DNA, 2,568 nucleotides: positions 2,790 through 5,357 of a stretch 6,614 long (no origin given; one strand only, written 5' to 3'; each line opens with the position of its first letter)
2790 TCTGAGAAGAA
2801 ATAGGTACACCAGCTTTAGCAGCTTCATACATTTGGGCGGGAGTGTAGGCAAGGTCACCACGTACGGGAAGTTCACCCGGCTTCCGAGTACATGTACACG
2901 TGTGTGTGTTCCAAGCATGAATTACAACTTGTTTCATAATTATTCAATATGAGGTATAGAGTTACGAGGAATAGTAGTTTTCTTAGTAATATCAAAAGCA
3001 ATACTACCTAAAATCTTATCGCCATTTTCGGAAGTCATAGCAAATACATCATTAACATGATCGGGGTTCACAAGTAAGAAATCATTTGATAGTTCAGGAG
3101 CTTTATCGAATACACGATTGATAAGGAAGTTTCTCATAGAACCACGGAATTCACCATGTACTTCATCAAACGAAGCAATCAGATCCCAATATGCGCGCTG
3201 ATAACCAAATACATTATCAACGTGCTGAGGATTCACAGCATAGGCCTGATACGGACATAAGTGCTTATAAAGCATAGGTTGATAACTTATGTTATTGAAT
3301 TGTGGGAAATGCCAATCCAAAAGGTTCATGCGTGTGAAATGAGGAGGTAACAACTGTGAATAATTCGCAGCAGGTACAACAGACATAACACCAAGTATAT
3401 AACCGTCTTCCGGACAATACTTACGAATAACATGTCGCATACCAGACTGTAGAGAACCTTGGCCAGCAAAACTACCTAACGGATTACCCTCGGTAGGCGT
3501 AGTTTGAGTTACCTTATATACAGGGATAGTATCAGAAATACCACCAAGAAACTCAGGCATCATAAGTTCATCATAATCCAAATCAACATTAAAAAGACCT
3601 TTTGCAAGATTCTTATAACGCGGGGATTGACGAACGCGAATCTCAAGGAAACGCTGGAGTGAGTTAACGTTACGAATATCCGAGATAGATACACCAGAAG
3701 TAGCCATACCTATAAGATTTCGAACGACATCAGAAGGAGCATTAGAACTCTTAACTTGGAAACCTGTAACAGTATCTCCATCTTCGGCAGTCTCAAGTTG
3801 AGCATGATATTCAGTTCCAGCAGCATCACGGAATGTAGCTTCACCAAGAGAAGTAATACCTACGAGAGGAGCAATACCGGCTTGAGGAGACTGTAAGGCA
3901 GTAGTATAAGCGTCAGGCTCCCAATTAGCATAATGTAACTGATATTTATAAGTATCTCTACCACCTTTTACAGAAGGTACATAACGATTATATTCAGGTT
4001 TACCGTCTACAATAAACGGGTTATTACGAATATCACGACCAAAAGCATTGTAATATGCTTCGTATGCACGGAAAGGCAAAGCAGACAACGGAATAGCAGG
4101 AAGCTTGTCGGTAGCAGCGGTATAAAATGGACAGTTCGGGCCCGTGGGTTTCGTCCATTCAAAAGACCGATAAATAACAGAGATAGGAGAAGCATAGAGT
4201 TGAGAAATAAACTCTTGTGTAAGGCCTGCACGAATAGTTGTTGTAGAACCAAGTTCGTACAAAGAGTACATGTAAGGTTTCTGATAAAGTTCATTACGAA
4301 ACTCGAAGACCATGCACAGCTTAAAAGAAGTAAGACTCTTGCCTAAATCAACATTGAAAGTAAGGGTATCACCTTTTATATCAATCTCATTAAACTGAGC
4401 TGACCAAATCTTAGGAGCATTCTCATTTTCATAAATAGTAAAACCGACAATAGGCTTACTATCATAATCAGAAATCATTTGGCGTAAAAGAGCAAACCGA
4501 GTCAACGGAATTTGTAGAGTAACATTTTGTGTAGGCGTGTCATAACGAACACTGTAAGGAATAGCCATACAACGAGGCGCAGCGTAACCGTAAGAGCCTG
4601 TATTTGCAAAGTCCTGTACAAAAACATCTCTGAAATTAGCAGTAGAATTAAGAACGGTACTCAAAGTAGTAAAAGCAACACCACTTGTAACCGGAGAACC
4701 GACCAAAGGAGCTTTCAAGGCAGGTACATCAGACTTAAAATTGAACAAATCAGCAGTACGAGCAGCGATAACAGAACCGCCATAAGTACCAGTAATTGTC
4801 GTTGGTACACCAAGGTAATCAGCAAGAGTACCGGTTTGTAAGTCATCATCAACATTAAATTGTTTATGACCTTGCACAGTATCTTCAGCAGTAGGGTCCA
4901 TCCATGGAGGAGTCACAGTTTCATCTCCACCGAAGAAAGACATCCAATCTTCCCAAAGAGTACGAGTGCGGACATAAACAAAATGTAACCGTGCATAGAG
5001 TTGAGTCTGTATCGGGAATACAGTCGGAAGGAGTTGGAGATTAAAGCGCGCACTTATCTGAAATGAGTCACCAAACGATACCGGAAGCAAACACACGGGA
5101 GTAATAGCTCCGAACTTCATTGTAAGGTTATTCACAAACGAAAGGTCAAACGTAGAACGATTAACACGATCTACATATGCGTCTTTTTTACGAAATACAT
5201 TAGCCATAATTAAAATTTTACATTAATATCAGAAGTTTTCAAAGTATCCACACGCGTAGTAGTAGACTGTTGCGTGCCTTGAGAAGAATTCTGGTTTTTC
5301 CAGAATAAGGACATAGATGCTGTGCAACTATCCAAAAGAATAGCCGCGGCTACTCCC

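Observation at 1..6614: Window is a complete circular microvirus genome opened inside the Rep gene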

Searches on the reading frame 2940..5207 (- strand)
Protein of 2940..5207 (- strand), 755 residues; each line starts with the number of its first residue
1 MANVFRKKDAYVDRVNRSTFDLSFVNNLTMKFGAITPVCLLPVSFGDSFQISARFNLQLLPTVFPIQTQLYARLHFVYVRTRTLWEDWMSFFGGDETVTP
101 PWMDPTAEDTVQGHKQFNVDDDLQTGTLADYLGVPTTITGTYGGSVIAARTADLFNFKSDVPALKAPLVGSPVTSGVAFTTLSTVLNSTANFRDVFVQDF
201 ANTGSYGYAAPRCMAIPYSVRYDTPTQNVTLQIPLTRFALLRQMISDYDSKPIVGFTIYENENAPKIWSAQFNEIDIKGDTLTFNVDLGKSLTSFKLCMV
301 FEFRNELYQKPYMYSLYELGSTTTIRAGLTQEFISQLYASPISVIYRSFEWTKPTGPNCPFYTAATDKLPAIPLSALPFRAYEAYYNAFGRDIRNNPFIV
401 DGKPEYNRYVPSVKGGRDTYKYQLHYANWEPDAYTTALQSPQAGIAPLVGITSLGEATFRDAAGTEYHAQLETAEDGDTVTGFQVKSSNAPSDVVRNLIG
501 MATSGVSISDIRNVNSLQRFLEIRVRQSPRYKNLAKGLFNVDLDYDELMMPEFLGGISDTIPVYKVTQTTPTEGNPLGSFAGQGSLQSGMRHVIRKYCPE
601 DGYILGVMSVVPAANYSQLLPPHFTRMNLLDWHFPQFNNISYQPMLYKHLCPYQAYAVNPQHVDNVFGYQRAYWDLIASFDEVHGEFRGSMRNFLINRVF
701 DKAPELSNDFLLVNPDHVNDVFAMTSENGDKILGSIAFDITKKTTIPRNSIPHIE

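Call 4: search_protein_families(library=pfam, proteins=[window:2940-5207:-], max_evalue=0.01)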
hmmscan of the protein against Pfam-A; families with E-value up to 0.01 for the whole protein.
window:2940-5207:- (755 aa): 1 family
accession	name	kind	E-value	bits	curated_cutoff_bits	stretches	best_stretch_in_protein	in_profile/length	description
PF02305.22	Phage_F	-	2.1e-48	165.8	25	2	364-752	119-499/501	Capsid protein (F protein)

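Call 5: search_protein_families(library=phrogs, proteins=[window:2940-5207:-], max_evalue=0.01)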
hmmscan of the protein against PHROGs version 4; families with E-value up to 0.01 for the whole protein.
window:2940-5207:- (755 aa): 1 family
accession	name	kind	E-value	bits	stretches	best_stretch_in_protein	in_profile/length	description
phrog_514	-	head and packaging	3.2e-101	340.6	1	14-754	21-515/531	major head protein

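Call 7: search_dna_similar(query=window:2940-5207:-, collection=phages, mode=protein, max_rows=25)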
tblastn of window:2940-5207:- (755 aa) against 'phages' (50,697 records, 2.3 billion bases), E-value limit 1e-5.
Records with a match: 3597; places in all: 3605; records where one place covers at least 80% of the query: 66.
Best place of each record, by identity: 80-90% 1; 60-80% 2; <60% 3594.
By first word of the organism name: bajarodmic 1070; Microviridae 913; Dulem 474; Microvirus 169; Dipodfec 123; Blackfly 99; Tortoise 90; Capybara 89; Gokushovirus 87; Sigmofec 76; and 30 more.
By host as written in the record: - 1333; Peromyscus fraterculus 530; Ciona robusta 242; Varecia variegata 229; Homo sapiens 112; porcine 106; Austrosimulium ungulatum 99; Gopherus morafkai 90; and 53 more.
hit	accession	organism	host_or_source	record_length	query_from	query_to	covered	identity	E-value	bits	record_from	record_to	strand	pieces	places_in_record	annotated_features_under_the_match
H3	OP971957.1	Microviridae sp.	Human feces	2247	1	755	100%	80.7%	0e+0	1280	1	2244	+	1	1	VP1: major capsid protein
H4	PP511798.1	Dulem virus 258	Propithecus coquereli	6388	1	755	100%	63.4%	0e+0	947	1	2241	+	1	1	major capsid protein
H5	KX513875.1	Human gut microviridae SH-CHD12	Homo sapiens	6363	1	755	77%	72.1%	0e+0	886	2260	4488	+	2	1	putative VP1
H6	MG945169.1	Microviridae sp.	pig feces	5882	1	755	100%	39.6%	1e-161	518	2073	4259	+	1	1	similar to VP1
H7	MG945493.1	Microviridae sp.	cattle genital tract secretion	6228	1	755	100%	39.2%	8e-152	492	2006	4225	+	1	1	similar to VP1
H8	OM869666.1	Peromfec virus RodF7_9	Peromyscus boylii; specimen_voucher: ...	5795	4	755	100%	39.0%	1e-148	482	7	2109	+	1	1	major capsid protein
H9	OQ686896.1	Dipodfec virus UOA04_Rod_698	Dipodomys merriami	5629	4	755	100%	39.0%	5e-144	469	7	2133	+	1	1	major capsid protein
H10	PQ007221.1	bajarodmic virus 14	Peromyscus fraterculus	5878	4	755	100%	38.6%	9e-148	480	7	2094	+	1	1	major capsid protein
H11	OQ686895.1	Dipodfec virus UOA04_Rod_691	Dipodomys merriami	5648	4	755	100%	38.4%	5e-143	466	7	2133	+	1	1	major capsid protein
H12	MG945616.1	Microviridae sp.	pig feces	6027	1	755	100%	38.2%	3e-150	487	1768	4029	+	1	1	similar to VP1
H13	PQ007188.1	bajarodmic virus 14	Peromyscus fraterculus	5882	4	755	100%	38.4%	3e-147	479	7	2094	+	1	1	major capsid protein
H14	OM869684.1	Peromfec virus RodF5_5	Peromyscus truei; specimen_voucher: ...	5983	1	755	100%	37.7%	7e-139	456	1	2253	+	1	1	major capsid protein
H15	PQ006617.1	bajarodmic virus 11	Peromyscus fraterculus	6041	4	755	100%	37.8%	3e-128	426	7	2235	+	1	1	major capsid protein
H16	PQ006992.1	bajarodmic virus 11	Peromyscus fraterculus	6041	4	755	100%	37.7%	1e-127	424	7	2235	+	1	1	major capsid protein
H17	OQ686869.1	Dipodfec virus UOA04_Rod_495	Dipodomys merriami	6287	1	755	100%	37.5%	8e-138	453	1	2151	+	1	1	major capsid protein | hypothetical protein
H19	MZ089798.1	Microvirus mar52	Marmota flaviventris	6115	4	755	100%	37.5%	2e-128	427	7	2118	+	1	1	major capsid protein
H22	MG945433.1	Microviridae sp.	yak feces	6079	1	755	100%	37.1%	5e-133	439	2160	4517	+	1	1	similar to VP1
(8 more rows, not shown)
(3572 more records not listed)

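Call 14: find_encoding_contigs(protein=window:2940-5207:-, flank=10000, max_places=10)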
Protein window:2940-5207:- (755 aa): no gene with exactly this product is on record in the collection.

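Call 16: find_related_loci(query=window:2940-5207:-, collection=genome_contigs, flank=10000)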
Query window:2940-5207:- (755 aa) in genome_contigs; peptide patterns used: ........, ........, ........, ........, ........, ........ (x = any residue, [..] = any of these).
11 stretches matched a pattern; 1 encode a relative of the query (tblastn E <= 1e-3); 1 distinct loci.
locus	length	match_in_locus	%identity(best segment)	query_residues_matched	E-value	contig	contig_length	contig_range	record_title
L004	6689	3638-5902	85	1-755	0e+0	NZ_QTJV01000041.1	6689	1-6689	Chitinophaga silvisoli strain K20C18050901 contig41, whole genome shotgun sequence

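Call 28: find_homologous_proteins(query=window:2940-5207:-, max_evalue=1e-10)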
Query window:2940-5207:- (755 aa): 1618 proteins with E <= 1e-10 among 8000 candidates; the best 120 are listed.
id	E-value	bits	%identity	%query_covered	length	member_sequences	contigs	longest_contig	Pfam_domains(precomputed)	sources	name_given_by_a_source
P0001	0.0e+0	1755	100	100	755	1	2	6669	PF02305.23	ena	-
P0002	0.0e+0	1566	87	100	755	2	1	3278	PF02305.23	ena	-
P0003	0.0e+0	1564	88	100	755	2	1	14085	PF02305.23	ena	-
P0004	0.0e+0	1563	87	100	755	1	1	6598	PF02305.23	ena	-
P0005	0.0e+0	1562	87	100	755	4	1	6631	PF02305.23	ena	-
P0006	0.0e+0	1560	87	100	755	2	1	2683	PF02305.23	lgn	-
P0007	0.0e+0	1560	86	100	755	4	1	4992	PF02305.23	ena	-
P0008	0.0e+0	1560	88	100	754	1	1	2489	PF02305.23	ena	-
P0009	0.0e+0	1556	87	100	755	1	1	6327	PF02305.23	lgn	-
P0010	0.0e+0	1555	88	100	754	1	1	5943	PF02305.23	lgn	-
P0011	0.0e+0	1554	86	100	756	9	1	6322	PF02305.23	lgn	-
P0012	0.0e+0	1554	87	100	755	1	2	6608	PF02305.23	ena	-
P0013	0.0e+0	1553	87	100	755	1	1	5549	PF02305.23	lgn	-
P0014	0.0e+0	1549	86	100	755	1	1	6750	PF02305.23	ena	-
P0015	0.0e+0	1547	88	100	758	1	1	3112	PF02305.23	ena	-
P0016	0.0e+0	1547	87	100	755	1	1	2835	PF02305.23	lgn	-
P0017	0.0e+0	1546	86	100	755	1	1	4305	PF02305.23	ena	-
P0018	0.0e+0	1545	86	100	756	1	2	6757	PF02305.23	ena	-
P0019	0.0e+0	1543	86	100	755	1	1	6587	PF02305.23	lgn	-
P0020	0.0e+0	1541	85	100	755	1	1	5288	PF02305.23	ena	-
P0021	0.0e+0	1540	86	100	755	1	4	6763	PF02305.23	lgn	-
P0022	0.0e+0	1540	86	100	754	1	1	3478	PF02305.23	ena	-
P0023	0.0e+0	1540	86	100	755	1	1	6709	PF02305.23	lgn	-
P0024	0.0e+0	1540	87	100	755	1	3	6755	PF02305.23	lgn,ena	-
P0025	0.0e+0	1539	85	100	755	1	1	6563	PF02305.23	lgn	-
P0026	0.0e+0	1539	86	100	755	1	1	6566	PF02305.23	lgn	-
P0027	0.0e+0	1539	86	100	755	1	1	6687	PF02305.23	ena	-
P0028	0.0e+0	1539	85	100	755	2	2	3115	PF02305.23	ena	-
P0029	0.0e+0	1538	85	100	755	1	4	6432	PF02305.23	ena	-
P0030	0.0e+0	1538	87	100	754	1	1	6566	PF02305.23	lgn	-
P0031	0.0e+0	1537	86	100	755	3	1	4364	PF02305.23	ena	-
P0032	0.0e+0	1537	85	100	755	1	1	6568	PF02305.23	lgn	-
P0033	0.0e+0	1537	85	100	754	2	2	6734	PF02305.23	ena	-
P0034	0.0e+0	1536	85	100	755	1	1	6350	PF02305.23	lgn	-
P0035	0.0e+0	1535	85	100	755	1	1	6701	PF02305.23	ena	-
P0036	0.0e+0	1533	86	100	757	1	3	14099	PF02305.23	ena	-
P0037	0.0e+0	1533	85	100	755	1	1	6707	PF02305.23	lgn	-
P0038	0.0e+0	1532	87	100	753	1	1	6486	PF02305.23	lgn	-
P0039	0.0e+0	1531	85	100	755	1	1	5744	PF02305.23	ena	-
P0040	0.0e+0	1531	85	100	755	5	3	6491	PF02305.23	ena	-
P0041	0.0e+0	1530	86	100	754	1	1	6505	PF02305.23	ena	-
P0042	0.0e+0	1530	86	100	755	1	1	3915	PF02305.23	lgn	-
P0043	0.0e+0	1528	85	100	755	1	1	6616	PF02305.23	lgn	-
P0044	0.0e+0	1526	85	100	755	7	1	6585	PF02305.23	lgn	-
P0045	0.0e+0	1526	85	100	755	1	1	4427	PF02305.23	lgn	-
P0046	0.0e+0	1525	84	100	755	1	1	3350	PF02305.23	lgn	-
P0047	0.0e+0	1525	85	100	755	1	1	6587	PF02305.23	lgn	-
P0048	0.0e+0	1524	85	100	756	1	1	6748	PF02305.23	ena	-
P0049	0.0e+0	1523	86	100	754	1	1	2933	PF02305.23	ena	-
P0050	0.0e+0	1522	86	100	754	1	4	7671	PF02305.23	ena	-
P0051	0.0e+0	1522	86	100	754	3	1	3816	PF02305.23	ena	-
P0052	0.0e+0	1519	84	100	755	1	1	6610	PF02305.23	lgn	-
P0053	0.0e+0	1519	85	100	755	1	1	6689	PF02305.23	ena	-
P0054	0.0e+0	1519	86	100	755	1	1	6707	PF02305.23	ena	-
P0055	0.0e+0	1517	85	100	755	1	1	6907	PF02305.23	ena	-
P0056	0.0e+0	1517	86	100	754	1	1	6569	PF02305.23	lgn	-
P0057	0.0e+0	1516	85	100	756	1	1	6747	PF02305.23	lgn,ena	-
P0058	0.0e+0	1515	85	100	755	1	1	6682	PF02305.23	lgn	-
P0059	0.0e+0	1511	85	100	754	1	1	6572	PF02305.23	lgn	-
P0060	0.0e+0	1505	84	100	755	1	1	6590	PF02305.23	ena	-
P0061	0.0e+0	1491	84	100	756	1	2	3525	PF02305.23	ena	-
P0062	0.0e+0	1490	84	100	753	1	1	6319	PF02305.23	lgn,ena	-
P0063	0.0e+0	1487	82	100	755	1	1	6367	PF02305.23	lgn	-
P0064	0.0e+0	1483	83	100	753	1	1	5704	PF02305.23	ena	-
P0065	0.0e+0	1481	83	100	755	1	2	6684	PF02305.23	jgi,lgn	jgi:hypothetical protein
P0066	0.0e+0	1480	83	100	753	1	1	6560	PF02305.23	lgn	-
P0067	0.0e+0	1480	83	100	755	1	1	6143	PF02305.23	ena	-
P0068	0.0e+0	1480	82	100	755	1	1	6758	PF02305.23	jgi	jgi:hypothetical protein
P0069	0.0e+0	1479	82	100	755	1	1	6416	PF02305.23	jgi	jgi:hypothetical protein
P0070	0.0e+0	1479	83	100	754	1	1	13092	PF02305.23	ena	-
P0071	0.0e+0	1477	82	100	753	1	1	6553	PF02305.23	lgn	-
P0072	0.0e+0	1477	82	100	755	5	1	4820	PF02305.23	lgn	-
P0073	0.0e+0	1473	82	100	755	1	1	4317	PF02305.23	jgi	jgi:hypothetical protein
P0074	0.0e+0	1472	83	100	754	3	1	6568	PF02305.23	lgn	-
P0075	0.0e+0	1468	82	100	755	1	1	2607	PF02305.23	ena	-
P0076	0.0e+0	1464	82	100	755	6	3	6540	PF02305.23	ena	-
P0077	0.0e+0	1462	82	100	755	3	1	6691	PF02305.23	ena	-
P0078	0.0e+0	1461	81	100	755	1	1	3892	PF02305.23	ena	-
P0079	0.0e+0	1460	83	100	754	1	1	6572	PF02305.23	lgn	-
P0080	0.0e+0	1458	81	100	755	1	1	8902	PF02305.23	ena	-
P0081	0.0e+0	1457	82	100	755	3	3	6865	PF02305.23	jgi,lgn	jgi:hypothetical protein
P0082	0.0e+0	1427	81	100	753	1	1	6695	PF02305.23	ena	-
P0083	0.0e+0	1419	82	96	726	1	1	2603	PF02305.23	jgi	jgi:hypothetical protein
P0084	0.0e+0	1418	81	100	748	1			PF02305.23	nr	nr:major capsid protein [Microviridae sp.]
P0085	0.0e+0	1351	78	100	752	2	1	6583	PF02305.23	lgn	-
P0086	0.0e+0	1307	75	100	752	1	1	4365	PF02305.23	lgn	-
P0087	0.0e+0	1307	76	100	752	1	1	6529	PF02305.23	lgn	-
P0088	0.0e+0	1302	75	100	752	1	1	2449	PF02305.23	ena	-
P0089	0.0e+0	1294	75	100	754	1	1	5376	PF02305.23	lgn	-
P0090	0.0e+0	1294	75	100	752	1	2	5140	PF02305.23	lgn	-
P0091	0.0e+0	1292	76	100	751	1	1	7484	PF02305.23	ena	-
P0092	0.0e+0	1287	74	100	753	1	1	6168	PF02305.23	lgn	-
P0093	0.0e+0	1266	74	100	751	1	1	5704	PF02305.23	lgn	-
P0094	0.0e+0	1234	73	100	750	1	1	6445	PF02305.23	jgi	jgi:hypothetical protein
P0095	0.0e+0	1228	72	100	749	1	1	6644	PF02305.23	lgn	-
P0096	0.0e+0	1226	72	100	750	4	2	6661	PF02305.23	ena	-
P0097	0.0e+0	1225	72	100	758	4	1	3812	PF02305.23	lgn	-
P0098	0.0e+0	1224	72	100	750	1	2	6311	PF02305.23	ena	-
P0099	0.0e+0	1224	72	100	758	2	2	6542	PF02305.23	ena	-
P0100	0.0e+0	1223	72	100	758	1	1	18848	PF02305.23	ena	-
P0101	0.0e+0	1223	72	100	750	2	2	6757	PF02305.23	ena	-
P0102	0.0e+0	1220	72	100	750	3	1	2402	PF02305.23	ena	-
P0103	0.0e+0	1219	72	100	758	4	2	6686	PF02305.23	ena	-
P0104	0.0e+0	1218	72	100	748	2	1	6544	PF02305.23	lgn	-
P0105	0.0e+0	1218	72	100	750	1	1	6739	PF02305.23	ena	-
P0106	0.0e+0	1218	71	100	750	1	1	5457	PF02305.23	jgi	jgi:hypothetical protein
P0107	0.0e+0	1217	71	100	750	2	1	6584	PF02305.23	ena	-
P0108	0.0e+0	1216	71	100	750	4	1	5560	PF02305.23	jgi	jgi:hypothetical protein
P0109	0.0e+0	1215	72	100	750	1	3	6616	PF02305.23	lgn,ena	-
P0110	0.0e+0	1215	71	100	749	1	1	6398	PF02305.23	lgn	-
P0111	0.0e+0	1215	71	100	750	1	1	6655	PF02305.23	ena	-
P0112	0.0e+0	1215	71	100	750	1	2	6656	PF02305.23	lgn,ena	-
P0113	0.0e+0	1214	71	100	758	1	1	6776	PF02305.23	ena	-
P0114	0.0e+0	1214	71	100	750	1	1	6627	PF02305.23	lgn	-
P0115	0.0e+0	1214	71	100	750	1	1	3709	PF02305.23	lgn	-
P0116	0.0e+0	1213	71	100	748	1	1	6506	PF02305.23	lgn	-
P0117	0.0e+0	1213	71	100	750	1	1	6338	PF02305.23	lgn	-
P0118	0.0e+0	1213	71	100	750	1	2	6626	PF02305.23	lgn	-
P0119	0.0e+0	1213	71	100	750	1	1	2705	PF02305.23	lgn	-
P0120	0.0e+0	1213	71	100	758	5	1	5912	PF02305.23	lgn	-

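Call 29: find_encoding_contigs(protein=P0001, flank=10000, max_places=5)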
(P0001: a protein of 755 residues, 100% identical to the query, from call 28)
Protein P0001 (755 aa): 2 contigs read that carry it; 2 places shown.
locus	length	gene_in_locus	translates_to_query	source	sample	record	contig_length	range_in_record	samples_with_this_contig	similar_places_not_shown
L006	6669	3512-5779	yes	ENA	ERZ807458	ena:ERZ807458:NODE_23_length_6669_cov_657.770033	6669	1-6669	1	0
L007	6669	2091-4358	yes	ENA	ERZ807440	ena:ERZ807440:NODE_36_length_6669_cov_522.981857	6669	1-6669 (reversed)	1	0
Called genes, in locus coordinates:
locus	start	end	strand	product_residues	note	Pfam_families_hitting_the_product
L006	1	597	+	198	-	?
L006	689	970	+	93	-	-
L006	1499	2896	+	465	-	PF23343:REP_ORF2-G2P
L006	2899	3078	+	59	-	-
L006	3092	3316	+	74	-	-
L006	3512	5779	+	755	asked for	PF02305:Phage_F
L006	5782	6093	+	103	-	-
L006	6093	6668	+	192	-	?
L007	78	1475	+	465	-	PF23343:REP_ORF2-G2P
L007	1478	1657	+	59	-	-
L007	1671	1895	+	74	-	-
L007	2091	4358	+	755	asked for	PF02305:Phage_F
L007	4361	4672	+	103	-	-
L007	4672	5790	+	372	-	-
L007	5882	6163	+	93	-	-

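Call 30: find_encoding_contigs(protein=P0100, flank=10000, max_places=3)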
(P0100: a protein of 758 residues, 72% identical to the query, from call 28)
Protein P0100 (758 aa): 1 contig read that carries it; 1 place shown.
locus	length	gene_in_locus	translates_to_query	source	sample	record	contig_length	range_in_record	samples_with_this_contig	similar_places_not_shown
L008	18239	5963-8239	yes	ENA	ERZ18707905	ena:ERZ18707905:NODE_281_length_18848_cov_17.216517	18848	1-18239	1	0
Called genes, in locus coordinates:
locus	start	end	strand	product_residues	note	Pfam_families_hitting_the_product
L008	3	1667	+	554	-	?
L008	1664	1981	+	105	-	-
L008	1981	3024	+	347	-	-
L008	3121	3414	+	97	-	-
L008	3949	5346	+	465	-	PF23343:REP_ORF2-G2P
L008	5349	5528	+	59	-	-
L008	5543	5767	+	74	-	-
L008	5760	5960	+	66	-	-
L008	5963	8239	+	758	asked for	PF02305:Phage_F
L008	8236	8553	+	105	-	-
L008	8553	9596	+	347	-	-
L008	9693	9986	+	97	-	-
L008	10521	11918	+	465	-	PF23343:REP_ORF2-G2P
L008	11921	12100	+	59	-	-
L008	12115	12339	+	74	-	-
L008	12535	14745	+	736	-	PF02305:Phage_F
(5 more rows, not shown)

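Call 36: find_related_loci(query=window:2940-5207:-, collection=viral_contigs, flank=7000)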
Query window:2940-5207:- (755 aa) in viral_contigs; peptide patterns used: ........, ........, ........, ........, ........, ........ (x = any residue, [..] = any of these).
29 stretches matched a pattern; 29 encode a relative of the query (tblastn E <= 1e-3); 29 distinct loci.
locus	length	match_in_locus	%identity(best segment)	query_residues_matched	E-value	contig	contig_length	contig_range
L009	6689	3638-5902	85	1-755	0e+0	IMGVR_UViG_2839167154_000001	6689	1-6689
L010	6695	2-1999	86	91-755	0e+0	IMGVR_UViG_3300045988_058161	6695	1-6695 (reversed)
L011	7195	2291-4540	72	1-755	0e+0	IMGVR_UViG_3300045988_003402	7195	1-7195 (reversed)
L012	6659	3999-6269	72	1-755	0e+0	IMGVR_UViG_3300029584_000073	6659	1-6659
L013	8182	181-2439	72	1-755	0e+0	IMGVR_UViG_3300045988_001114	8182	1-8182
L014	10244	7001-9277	71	1-755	0e+0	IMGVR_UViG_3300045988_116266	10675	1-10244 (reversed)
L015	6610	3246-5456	71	1-755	0e+0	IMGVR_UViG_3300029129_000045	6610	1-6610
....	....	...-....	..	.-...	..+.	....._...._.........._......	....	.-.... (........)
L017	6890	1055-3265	70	1-755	0e+0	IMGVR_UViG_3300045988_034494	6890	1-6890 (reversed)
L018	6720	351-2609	70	1-755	0e+0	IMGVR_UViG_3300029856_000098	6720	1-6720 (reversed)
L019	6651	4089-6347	70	1-755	0e+0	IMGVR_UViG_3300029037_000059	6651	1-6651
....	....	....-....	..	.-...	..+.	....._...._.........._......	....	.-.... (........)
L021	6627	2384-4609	69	1-755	0e+0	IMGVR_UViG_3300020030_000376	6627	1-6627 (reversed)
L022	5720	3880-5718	79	1-613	0e+0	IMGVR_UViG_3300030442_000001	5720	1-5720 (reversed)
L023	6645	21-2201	69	1-755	0e+0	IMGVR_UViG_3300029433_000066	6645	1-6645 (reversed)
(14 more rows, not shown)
